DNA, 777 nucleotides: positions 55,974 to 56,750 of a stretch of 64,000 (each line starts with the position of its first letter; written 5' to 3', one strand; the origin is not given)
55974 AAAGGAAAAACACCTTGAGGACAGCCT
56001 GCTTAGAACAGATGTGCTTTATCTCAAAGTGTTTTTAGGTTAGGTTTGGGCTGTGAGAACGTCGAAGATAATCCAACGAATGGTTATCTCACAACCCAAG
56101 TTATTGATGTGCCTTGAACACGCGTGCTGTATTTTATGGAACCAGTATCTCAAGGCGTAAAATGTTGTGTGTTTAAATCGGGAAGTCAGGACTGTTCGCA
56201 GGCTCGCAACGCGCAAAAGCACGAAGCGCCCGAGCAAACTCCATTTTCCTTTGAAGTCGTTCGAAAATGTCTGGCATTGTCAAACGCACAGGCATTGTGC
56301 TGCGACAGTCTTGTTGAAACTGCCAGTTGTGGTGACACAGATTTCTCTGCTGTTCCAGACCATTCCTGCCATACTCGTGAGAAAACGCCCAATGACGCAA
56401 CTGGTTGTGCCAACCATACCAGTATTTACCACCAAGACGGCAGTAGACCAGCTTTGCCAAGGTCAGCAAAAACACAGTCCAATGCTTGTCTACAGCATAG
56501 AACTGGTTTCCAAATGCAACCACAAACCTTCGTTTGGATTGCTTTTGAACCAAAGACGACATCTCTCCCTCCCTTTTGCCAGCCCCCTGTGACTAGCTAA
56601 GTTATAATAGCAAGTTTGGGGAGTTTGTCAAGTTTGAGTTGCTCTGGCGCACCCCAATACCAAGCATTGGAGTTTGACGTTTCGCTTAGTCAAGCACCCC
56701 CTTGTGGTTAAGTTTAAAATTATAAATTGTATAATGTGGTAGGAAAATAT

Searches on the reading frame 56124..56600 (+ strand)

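Call 8: search_protein_families(library=pfam, proteins=[window:56124-56600:+], max_evalue=1)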
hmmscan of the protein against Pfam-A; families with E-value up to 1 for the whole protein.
window:56124-56600:+ (158 aa): 1 family
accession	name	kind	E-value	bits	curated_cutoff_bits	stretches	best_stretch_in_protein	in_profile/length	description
PF21422.2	NP_C_Orthomyx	-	0.014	15.2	27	1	14-74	25-85/200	Orthomyxovirus nucleoprotein, C-terminal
